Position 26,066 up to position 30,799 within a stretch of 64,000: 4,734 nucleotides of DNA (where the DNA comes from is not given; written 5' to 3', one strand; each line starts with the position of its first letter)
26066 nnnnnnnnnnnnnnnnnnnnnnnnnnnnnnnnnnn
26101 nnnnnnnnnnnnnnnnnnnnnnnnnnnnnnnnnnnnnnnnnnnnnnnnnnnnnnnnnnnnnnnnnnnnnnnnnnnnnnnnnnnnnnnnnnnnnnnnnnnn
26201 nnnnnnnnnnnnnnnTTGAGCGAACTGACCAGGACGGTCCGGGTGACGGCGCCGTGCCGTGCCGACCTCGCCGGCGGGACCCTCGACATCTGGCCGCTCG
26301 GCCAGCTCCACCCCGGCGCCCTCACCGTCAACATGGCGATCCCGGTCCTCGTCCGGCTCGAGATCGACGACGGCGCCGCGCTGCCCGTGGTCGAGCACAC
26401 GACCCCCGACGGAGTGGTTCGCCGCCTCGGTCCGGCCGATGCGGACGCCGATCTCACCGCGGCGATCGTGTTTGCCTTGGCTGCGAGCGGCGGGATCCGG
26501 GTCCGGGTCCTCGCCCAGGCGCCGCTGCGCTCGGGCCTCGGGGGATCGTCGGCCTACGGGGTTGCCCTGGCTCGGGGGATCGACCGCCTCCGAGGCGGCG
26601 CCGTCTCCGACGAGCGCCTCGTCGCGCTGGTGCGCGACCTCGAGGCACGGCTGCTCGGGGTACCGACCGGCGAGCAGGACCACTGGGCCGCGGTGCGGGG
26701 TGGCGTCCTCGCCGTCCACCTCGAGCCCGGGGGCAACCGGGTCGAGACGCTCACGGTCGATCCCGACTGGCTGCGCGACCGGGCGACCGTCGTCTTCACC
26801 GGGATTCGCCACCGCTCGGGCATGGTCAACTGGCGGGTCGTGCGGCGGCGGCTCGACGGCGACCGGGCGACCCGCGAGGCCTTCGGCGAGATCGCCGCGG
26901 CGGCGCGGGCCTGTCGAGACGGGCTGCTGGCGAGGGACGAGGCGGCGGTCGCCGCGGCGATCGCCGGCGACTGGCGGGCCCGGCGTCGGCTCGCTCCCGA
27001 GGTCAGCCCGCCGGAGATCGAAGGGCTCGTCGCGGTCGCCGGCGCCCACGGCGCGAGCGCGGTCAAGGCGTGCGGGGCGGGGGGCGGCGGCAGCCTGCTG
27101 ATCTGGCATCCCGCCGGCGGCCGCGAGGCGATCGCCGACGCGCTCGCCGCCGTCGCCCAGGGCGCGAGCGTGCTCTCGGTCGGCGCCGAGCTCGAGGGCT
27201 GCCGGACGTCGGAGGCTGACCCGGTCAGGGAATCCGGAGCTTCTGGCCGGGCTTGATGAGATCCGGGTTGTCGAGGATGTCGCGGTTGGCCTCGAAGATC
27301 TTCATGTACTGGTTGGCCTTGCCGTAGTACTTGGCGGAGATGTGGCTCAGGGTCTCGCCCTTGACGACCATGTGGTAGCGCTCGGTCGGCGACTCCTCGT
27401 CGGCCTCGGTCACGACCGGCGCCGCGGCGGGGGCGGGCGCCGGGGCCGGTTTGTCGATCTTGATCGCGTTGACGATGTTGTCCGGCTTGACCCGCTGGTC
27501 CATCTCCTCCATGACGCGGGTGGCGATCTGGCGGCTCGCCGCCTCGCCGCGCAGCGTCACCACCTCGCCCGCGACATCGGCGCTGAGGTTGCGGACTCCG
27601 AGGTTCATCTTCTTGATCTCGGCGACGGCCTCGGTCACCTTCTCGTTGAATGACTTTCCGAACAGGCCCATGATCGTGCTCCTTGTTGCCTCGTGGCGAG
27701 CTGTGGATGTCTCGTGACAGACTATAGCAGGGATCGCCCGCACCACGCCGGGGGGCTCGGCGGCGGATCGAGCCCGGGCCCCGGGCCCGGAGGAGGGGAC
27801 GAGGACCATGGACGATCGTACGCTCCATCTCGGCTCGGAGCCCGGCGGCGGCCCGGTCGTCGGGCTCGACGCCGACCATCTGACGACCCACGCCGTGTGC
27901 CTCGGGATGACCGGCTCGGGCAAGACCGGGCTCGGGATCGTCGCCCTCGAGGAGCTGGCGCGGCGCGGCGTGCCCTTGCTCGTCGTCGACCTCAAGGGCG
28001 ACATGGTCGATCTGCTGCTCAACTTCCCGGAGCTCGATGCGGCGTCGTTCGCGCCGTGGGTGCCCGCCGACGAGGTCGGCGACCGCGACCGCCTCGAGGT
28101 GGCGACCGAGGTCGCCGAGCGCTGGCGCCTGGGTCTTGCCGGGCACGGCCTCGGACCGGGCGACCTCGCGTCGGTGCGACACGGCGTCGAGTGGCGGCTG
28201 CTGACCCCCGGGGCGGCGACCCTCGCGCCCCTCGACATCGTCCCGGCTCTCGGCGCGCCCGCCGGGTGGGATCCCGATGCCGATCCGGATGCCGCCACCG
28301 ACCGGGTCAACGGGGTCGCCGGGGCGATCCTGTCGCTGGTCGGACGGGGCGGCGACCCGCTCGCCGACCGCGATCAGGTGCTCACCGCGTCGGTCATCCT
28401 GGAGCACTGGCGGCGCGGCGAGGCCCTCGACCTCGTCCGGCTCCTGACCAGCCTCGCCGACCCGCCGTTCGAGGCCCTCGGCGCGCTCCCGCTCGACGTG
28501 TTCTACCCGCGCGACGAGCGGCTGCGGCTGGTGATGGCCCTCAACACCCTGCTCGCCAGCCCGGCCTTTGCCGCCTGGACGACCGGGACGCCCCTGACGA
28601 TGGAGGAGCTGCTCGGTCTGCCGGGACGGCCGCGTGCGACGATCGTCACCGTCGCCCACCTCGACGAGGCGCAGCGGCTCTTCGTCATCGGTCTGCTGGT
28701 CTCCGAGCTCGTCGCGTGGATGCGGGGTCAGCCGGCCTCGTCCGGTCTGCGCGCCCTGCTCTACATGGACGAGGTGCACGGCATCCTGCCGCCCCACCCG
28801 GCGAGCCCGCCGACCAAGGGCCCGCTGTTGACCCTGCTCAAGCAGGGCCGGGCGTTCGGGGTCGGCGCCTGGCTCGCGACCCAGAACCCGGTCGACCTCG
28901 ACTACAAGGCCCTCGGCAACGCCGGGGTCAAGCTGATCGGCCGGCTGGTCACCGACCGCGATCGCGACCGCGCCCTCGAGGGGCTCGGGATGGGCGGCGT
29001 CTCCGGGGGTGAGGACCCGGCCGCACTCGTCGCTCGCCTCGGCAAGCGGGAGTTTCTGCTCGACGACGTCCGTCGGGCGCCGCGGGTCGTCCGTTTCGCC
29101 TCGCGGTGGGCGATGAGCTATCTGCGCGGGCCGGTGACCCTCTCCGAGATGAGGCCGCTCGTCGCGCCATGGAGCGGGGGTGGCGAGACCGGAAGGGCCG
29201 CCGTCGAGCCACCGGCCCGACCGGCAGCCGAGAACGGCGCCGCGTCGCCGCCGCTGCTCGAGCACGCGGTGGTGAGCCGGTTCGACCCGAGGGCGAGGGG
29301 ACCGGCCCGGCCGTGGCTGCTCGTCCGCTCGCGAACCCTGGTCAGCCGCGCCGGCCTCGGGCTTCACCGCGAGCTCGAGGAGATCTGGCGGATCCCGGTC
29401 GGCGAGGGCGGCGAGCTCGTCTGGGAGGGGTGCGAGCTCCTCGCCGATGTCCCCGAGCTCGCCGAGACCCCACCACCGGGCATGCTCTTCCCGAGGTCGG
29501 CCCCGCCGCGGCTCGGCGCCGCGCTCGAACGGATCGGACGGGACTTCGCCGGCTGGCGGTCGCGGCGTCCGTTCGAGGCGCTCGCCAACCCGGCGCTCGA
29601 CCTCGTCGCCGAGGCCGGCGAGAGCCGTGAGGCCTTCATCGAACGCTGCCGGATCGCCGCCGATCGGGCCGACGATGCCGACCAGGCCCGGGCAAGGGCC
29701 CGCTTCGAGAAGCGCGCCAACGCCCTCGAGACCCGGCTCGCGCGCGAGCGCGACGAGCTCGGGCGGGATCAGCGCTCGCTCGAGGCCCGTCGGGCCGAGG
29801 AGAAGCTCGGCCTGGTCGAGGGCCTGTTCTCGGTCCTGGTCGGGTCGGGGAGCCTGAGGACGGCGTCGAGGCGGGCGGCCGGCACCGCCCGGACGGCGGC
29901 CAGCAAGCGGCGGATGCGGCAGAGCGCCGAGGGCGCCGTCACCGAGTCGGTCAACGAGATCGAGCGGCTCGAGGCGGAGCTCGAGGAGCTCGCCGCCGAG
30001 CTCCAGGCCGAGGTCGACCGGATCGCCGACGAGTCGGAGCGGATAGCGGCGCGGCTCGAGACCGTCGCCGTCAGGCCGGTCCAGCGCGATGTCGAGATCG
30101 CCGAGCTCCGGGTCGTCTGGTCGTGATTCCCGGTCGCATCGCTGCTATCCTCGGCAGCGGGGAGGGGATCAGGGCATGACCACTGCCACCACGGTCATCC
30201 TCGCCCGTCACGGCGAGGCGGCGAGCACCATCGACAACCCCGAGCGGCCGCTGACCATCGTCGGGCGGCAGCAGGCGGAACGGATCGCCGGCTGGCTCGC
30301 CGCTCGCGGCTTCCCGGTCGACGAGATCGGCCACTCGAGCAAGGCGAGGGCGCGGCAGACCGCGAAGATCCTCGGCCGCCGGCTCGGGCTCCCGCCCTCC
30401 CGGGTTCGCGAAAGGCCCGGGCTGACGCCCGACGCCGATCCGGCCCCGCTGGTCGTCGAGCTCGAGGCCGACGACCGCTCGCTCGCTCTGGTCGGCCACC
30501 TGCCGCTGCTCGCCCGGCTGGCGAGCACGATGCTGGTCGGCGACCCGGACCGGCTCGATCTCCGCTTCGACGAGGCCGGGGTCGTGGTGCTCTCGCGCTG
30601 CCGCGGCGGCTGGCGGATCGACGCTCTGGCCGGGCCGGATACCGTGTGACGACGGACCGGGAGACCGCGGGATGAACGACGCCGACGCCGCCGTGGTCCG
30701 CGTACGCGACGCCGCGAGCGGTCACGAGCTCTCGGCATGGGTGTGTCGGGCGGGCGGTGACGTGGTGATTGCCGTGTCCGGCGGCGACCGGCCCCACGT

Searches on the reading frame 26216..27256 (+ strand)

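Call 8: search_protein_families(library=pfam, proteins=[window:26216-27256:+], max_evalue=0.001)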
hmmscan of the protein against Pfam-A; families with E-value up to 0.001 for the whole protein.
window:26216-27256:+ (346 aa): 2 families
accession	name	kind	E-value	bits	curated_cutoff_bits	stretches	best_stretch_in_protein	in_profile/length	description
PF00288.32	GHMP_kinases_N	-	1.2e-10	41.9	22.3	1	90-163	15-87/87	GHMP kinases N terminal domain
PF08544.19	GHMP_kinases_C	-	1e-06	29.5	21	1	236-312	4-81/85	GHMP kinases C terminal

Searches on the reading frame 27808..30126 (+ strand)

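Call 9: search_protein_families(library=pfam, proteins=[window:27808-30126:+], max_evalue=0.001)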
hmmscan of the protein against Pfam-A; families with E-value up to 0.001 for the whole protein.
window:27808-30126:+ (772 aa): 2 families
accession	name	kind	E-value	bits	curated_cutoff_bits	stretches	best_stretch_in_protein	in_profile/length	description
PF05872.18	HerA_C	-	1.4e-06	27.7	22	0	20-67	15-62/502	Helicase HerA-like C-terminal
PF01935.23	DUF87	-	3.3e-06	27.8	23.2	1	18-70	14-68/220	Helicase HerA, central domain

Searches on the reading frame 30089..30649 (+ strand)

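Call 9: search_protein_families(library=pfam, proteins=[window:30089-30649:+], max_evalue=0.001)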
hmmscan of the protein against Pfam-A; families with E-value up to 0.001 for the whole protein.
window:30089-30649:+ (186 aa): 1 family
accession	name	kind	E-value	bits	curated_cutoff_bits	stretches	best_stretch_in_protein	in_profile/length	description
PF00300.27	His_Phos_1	-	1.1e-12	48.5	21.7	1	36-104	1-72/194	Histidine phosphatase superfamily (branch 1)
